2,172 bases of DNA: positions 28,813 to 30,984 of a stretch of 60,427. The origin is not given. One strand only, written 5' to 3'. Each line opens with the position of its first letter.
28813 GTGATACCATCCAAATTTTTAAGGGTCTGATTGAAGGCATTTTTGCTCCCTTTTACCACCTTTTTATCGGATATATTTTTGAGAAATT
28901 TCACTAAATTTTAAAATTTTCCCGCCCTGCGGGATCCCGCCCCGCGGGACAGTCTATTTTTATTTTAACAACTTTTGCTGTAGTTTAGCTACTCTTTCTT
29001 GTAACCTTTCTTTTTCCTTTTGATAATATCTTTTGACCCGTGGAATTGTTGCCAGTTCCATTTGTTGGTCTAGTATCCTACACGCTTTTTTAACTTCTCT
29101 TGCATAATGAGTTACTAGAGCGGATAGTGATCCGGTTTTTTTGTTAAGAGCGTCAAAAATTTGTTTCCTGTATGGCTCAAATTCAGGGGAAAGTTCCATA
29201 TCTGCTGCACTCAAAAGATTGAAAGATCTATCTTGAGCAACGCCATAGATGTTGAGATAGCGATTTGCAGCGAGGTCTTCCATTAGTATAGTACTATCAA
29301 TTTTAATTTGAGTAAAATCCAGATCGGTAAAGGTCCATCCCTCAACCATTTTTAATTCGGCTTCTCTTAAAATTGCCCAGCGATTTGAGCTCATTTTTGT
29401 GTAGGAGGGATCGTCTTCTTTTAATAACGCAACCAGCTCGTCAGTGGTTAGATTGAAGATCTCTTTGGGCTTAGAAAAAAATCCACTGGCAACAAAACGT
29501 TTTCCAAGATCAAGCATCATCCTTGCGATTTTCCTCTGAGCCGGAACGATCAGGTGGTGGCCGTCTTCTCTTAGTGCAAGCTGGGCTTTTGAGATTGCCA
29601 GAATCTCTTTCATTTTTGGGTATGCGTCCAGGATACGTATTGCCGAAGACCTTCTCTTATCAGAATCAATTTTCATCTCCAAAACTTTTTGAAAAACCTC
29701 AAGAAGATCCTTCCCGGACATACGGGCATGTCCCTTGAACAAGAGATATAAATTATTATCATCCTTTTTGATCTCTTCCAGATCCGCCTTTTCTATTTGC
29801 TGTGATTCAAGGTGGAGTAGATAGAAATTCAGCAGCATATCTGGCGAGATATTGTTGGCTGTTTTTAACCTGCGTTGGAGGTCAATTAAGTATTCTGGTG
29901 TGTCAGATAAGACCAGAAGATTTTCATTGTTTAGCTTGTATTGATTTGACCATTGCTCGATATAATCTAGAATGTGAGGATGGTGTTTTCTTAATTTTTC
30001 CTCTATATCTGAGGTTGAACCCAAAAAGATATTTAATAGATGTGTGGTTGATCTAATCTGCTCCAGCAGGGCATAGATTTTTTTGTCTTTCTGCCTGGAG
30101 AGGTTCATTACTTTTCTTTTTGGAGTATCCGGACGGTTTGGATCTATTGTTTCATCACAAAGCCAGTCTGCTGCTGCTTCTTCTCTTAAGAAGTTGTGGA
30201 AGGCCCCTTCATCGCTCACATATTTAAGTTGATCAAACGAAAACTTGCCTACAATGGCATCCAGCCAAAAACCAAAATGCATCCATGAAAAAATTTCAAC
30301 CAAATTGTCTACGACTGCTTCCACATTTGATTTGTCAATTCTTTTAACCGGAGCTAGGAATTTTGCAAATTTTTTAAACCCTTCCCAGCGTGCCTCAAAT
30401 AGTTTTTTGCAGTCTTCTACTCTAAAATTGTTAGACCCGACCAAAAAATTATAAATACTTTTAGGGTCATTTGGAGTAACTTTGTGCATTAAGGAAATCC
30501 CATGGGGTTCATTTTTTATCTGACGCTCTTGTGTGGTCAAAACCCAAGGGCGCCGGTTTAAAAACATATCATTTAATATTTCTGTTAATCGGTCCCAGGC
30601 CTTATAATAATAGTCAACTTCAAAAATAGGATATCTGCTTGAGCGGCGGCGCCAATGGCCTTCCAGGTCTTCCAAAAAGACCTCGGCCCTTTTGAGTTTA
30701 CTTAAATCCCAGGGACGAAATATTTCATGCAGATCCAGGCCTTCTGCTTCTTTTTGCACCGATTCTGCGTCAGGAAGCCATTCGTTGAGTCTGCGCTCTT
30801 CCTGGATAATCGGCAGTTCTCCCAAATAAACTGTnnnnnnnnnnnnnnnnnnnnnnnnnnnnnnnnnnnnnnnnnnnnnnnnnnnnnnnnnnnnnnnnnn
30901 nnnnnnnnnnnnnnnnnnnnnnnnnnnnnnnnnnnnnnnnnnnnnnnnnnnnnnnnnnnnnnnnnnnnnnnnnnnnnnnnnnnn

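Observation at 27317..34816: Giant dikinase-like protein with degenerate Nudix fold sandwiched between two glycogen-synthase paralogs: candidate bacterial glucan,water-dikinase-like system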

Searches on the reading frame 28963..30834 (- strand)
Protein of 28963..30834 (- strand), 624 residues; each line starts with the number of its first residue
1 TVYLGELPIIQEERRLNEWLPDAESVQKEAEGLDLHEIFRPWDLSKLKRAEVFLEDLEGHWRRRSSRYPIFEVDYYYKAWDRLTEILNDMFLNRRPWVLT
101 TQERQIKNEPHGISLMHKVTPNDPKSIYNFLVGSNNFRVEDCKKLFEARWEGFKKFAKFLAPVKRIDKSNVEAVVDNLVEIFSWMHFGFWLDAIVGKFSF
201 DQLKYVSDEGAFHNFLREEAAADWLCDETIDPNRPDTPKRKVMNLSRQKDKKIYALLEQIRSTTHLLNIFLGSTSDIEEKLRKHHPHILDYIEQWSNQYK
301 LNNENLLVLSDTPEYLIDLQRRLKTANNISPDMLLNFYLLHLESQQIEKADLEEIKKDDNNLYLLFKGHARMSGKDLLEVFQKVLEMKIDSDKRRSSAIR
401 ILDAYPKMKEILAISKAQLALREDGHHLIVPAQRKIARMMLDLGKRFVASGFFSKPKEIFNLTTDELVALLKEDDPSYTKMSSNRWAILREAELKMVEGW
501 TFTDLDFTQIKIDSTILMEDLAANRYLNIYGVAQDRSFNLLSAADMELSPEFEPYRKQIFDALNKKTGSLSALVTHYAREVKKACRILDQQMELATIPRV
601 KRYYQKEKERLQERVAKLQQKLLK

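Call 7: search_protein_families(library=pfam, proteins=[window:28963-30798:-], max_evalue=10)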
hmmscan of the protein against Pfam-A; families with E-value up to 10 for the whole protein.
seq(612 aa): 1 family
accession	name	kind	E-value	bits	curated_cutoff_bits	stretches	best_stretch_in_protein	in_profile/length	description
PF10224.14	DUF2205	-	2.7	8.6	26.7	0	588-611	10-33/75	Short coiled-coil protein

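Call 30: predict_structure(alignment_id=A2)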
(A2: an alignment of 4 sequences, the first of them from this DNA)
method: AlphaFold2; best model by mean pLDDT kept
length: 624 residues; sequences in the alignment: 4
mean_pLDDT: 69.5   pTM: 0.59
mean pLDDT of the five models: 69.5, 62.7, 60.6, 57.6, 57.0
residues with pLDDT >= 90: 48; 70-90: 340; 50-70: 121; < 50: 115
segments of 3 or more residues with pLDDT < 50: 1-73, 102-125, 205-209, 300-309
pLDDT, mean of each block of 10 residues (from residue 1): 34 31 39 28 28 30 31 57 78 60 44 41 49 61 79 80 86 84 67 64 51 69 60 54 65 86 87 80 85 65 39 73 70 85 86 92 92 89 89 78 79 72 62 73 82 73 81 73 75 74 74 75 79 74 89 89 85 89 91 86 86 81 69
secondary structure, 60 per line:
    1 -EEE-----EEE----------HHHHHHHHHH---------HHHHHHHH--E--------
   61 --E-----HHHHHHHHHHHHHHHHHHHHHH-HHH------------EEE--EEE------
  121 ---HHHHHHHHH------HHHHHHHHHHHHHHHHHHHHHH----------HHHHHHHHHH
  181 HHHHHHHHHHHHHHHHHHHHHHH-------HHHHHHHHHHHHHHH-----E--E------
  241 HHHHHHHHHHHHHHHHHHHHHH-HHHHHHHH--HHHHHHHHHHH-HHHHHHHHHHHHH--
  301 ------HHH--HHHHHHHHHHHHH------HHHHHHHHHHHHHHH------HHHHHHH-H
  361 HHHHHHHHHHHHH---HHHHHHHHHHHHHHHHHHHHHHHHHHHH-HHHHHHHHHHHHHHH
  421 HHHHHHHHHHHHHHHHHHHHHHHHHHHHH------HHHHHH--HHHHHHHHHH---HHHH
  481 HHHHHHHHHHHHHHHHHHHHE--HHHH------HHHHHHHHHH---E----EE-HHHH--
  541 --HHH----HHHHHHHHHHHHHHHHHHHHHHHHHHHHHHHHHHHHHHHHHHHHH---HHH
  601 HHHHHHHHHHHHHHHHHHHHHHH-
elements in order: E2-4 E10-12 H23-32 H42-49 H69-90 E107-109 E112-114 H124-132 H139-160 H171-203 H211-225 H241-262 H264-271 H274-284 H286-298 H312-324 H331-345 H352-358 H360-373 H377-404 H406-449 H456-461 H464-473 H477-500 H504-507 H514-523 H535-538 H550-594 H598-623

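Call 43: search_protein_representatives(alignment_id=A2)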
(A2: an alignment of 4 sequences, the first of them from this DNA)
Query: 4 sequences, 649 profile positions. Proteins with E-value up to 0.001 (for the whole library): 122; up to 1e-10: 81; up to 1e-30: 56. The best 122 are listed.
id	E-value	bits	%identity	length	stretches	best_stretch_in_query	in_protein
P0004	1.7e-258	876.0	-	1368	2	1-529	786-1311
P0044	1.7e-238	810.0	-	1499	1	3-643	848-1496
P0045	5.0e-215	732.4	-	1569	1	2-646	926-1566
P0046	2.5e-180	617.7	-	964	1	2-646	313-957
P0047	4.6e-169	580.5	-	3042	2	1-527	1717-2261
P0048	1.2e-163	562.6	-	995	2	1-530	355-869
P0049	1.7e-160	552.2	-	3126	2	1-528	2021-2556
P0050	8.0e-157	540.1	-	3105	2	1-526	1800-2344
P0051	1.2e-156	539.5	-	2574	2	1-528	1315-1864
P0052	1.3e-156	539.4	-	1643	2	1-528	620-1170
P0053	1.4e-155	536.0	-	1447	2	1-527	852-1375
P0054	5.7e-151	520.8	-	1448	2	2-526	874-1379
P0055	5.7e-147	507.5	-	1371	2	2-526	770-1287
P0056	1.2e-145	503.2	-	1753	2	1-527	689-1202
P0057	5.5e-145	501.0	-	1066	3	1-376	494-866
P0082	6.7e-48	180.2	-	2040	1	1-518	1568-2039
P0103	1.4e-23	99.9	-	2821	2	400-499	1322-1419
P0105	1.9e-23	99.4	-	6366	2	56-527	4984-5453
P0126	4.3e-10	55.3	-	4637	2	406-529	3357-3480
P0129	9.2e-10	54.2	-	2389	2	422-499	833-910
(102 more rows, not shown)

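Call 52: search_protein_families(library=pfam, alignment_id=A6, max_evalue=0.0001)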
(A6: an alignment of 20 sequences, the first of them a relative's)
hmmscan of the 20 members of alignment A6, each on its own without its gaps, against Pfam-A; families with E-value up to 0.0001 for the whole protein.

A. member 1, P0047 (3042 aa): 3 families
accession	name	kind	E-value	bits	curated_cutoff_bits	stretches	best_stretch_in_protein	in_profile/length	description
PF01326.24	PPDK_N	-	2.6e-56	191.8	27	1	1272-1578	4-315/328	Pyruvate phosphate dikinase, AMP/ATP-binding domain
PF00391.29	PEP-utilizers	-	1.9e-13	50.3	23.1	1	1644-1714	2-70/72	PEP-utilising enzyme, mobile domain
PF00293.34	NUDIX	-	1e-11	45.4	21.1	1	740-840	3-98/134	NUDIX domain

B. families by the number of members that match (of 20 scanned): 14 families
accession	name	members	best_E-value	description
PF01326.24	PPDK_N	19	4.7e-71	Pyruvate phosphate dikinase, AMP/ATP-binding domain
PF00391.29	PEP-utilizers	19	6.7e-19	PEP-utilising enzyme, mobile domain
PF00293.34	NUDIX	4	8e-14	NUDIX domain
PF04055.27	Radical_SAM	4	3.3e-11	Radical SAM superfamily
PF01966.28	HD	2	1.9e-12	HD domain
PF00534.26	Glycos_transf_1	1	1.7e-14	Glycosyl transferases group 1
PF13692.12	Glyco_trans_1_4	1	4.6e-14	Glycosyl transferases group 1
PF00300.27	His_Phos_1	1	1.4e-13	Histidine phosphatase superfamily (branch 1)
PF13649.12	Methyltransf_25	1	6.6e-11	Methyltransferase domain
PF08241.18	Methyltransf_11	1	1.7e-09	Methyltransferase domain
PF13847.12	Methyltransf_31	1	6.9e-07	Methyltransferase domain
PF20706.3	GT4-conflict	1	1.6e-06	Family 4 Glycosyltransferase in conflict systems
PF13353.11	Fer4_12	1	1e-05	4Fe-4S single cluster domain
PF00383.29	dCMP_cyt_deam_1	1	2.4e-05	Cytidine and deoxycytidylate deaminase zinc-binding region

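Call 61: find_related_loci(query=A7, collection=genome_contigs, flank=8000)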
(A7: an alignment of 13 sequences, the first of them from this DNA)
Query A7 (623 aa) in genome_contigs; peptide patterns used: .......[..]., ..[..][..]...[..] (x = any residue, [..] = any of these).
90 stretches matched a pattern; 13 encode a relative of the query (tblastn E <= 1e-3); 12 distinct loci.
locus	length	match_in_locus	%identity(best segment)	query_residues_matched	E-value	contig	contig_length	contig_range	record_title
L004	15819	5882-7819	39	1-621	5e-146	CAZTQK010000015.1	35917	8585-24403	MAG TPA_asm: uncultured Planctomycetales bacterium isolate binchicken_co74_144 genome assembly, contig: NODE_2116_length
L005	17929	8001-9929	39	1-623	5e-134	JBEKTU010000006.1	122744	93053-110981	MAG: Bryobacteraceae bacterium isolate SPRUCE 565 SPRUCE_565_6, whole genome shotgun sequence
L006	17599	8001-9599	41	2-501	1e-123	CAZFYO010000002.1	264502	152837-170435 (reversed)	MAG TPA_asm: uncultured Elusimicrobia sp. isolate SRP342105_co1_313 genome assembly, contig: NODE_35_length_264502_cov_1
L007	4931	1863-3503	40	2-500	1e-114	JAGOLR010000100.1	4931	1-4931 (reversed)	MAG: Candidatus Omnitrophota bacterium isolate Go_SlDig_bin_236 Go_SlDig_58479_length_4931_cov_4.166320, whole genome sh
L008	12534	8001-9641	39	2-500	3e-110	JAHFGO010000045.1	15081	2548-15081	MAG: Candidatus Omnitrophota bacterium isolate nzgw317 NODE_1295_length_15082_cov_2.908963, whole genome shotgun sequenc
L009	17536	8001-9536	36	2-503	5e-96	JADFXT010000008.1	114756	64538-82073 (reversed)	MAG: Candidatus Omnitrophota bacterium isolate nDJH15bin6 nDJH15_bin6_NODE_8_length_114756_cov_10.636235, whole genome s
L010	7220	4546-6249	29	2-618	8e-81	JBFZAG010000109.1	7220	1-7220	MAG: Candidatus Omnitrophota bacterium isolate PPR_0461 k121_2537984, whole genome shotgun sequence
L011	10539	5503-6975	33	2-500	6e-79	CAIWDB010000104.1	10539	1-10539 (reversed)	MAG: uncultured Methylococcaceae bacterium isolate LJ_bin-0959 genome assembly, contig: bin-0959:104/661, whole genome s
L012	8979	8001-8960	41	2-338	2e-70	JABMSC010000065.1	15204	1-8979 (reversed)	MAG: Candidatus Omnitrophota bacterium isolate bin.644 k141_2048640, whole genome shotgun sequence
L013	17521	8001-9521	33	19-501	2e-70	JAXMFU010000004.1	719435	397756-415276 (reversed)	MAG: Candidatus Competibacteraceae bacterium isolate STL-PRO95 C1.169.fa-4, whole genome shotgun sequence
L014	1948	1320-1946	49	1-209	4e-65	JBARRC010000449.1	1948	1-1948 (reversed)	MAG: Phycisphaerae bacterium isolate MFD13433_ilm_asm_bin31 k127_249944, whole genome shotgun sequence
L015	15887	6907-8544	36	2-500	8e-108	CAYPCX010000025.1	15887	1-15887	MAG TPA_asm: uncultured Planctomycetia bacterium isolate binchicken_co334_60 genome assembly, contig: NODE_6423_length_1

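Call 64: search_solved_structures(query=A7, max_evalue=10, show_alignments=2)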
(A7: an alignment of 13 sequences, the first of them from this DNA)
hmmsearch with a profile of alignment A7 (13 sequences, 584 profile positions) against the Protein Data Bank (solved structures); distinct sequences matched with E-value up to 10: 0.

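Call 68: search_protein_families(library=padloc, proteins=[P0047, P0082], max_evalue=0.001)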
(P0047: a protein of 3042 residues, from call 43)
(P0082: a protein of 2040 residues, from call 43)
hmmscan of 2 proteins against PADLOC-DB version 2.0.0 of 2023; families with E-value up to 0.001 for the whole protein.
P0047 (3042 aa): 0 families

P0082 (2040 aa): 1 family
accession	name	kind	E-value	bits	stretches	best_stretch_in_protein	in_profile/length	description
PDLC02903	pVip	-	4.4e-05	21.1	1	431-534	2-102/257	Viperins not associated with kinases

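Call 75: fold_search(model_id=the predicted structure, library=pdb)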
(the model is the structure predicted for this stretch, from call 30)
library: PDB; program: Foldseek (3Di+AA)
matches with E <= 10: 94; with E <= 0.001: 0
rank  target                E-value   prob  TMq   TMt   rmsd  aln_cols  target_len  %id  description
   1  8ga7                  2.2e-01  0.13  0.11  0.13  28.5       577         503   14  Geometrically programmable nanomaterial construction using regularized protein building blocks (released 2024-03-13)
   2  5hv2                  3.0e-01  0.77  0.22  0.18  13.6       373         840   13  Rifampin phosphotransferase G527Y mutant from Listeria monocytogenes (released 2016-03-30)
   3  7ag9_A                4.7e-01  0.35  0.13  0.21  26.5       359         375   12  Structure of the Kar9 protein (released 2021-07-07)
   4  5hv3                  5.1e-01  0.80  0.24  0.19  12.6       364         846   13  Rifampin phosphotransferase G527Y mutant in complex with AMPPNP from Listeria monocytogenes (released 2016-03-30)
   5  9y6s_6t               6.8e-01  0.05  0.09  0.02  55.9       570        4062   10  96-nm repeat of the Leishmania tarentolae doublet microtubule (released 2025-12-17)
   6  6igx_B                7.1e-01  0.04  0.09  0.08  33.8       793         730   12  Crystal structure of human CAP-G in complex with CAP-H (released 2019-03-13)
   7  9mg8_B                8.8e-01  0.15  0.13  0.21  25.9       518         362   11  Crystal Structure of b-iTHR-110 (released 2025-12-17)
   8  7lu7_AAA              1.4e+00  0.06  0.11  0.15  21.4       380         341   14  Human TDO (hTDO) in complex with NLG919 analog (released 2022-08-24)
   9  8fit_A                1.4e+00  0.14  0.11  0.23  26.6       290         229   13  Multi-state design of two-state switchable hinge proteins (released 2023-08-16)
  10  6igx_D                1.4e+00  0.02  0.08  0.08  31.9       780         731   11  Crystal structure of human CAP-G in complex with CAP-H (released 2019-03-13)
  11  9e5c_7b               1.6e+00  0.04  0.10  0.02  55.4       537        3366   12  Cryo-EM structure of 96 nm repeat of microtubule doublet from T. brucei flagellum (released 2025-03-12)
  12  7zr1_C                1.6e+00  0.04  0.08  0.07  69.3       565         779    9  Chaetomium thermophilum Mre11-Rad50-Nbs1 complex bound to ATPyS (composite structure) (released 2023-01-11)
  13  9imr_B                1.6e+00  0.21  0.13  0.22  15.0       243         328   11  Crystal structure of geranylgeranyl pyrophosphate synthase Rv0562 from Mycobacterium tuberculosis in complex with IPP (released 2025-07-09)
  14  6xns_B                1.6e+00  0.13  0.13  0.22  26.1       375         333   13  C3_crown-05 (released 2020-12-23)
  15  8j07_n9               1.7e+00  0.04  0.09  0.02  55.9       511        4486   12  96nm repeat of human respiratory doublet microtubule and associated axonemal complexes (released 2023-07-26)
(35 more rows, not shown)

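Call 79: search_protein_families(library=pfam, proteins=[L004:12134-13735:+, L005:9959-11530:+, L004:1703-3646:+, L004:95-1687:+, L005:3620-4960:-, L005:12293-13501:+, L011:475-1899:-, L011:9341-10537:+], max_evalue=0.00001)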
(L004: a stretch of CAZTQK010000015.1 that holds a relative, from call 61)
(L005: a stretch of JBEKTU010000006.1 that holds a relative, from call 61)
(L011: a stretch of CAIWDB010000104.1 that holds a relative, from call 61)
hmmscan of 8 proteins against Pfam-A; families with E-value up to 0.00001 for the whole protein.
L004:12134-13735:+ (533 aa): 1 family
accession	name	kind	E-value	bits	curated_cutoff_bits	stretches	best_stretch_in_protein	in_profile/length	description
PF04055.27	Radical_SAM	-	2.2e-12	47.9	29.5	1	154-305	2-142/166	Radical SAM superfamily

L005:9959-11530:+ (523 aa): 1 family
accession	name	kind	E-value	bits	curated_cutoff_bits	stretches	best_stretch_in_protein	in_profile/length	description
PF04055.27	Radical_SAM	-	5.1e-12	46.7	29.5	1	149-274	2-121/166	Radical SAM superfamily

L004:1703-3646:+ (647 aa): 0 families

L004:95-1687:+ (530 aa): 0 families

L005:3620-4960:- (446 aa): 2 families
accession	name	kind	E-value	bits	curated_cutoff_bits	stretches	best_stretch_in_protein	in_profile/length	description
PF13518.12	HTH_28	-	2.3e-06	28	25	1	13-62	2-49/52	Helix-turn-helix domain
PF13565.12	HTH_32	-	7.8e-06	26.8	33.7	1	43-119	4-73/73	Homeodomain-like domain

L005:12293-13501:+ (402 aa): 0 families

L011:475-1899:- (474 aa): 1 family
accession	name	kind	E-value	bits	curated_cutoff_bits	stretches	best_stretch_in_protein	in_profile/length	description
PF02810.21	SEC-C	-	1.9e-10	40.8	20.4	1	5-22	1-18/19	SEC-C motif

L011:9341-10537:+ (399 aa): 1 family
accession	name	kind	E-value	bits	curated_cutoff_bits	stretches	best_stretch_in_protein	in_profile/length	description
PF01610.23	DDE_Tnp_ISL3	-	1.5e-73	248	23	1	158-394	1-234/240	Transposase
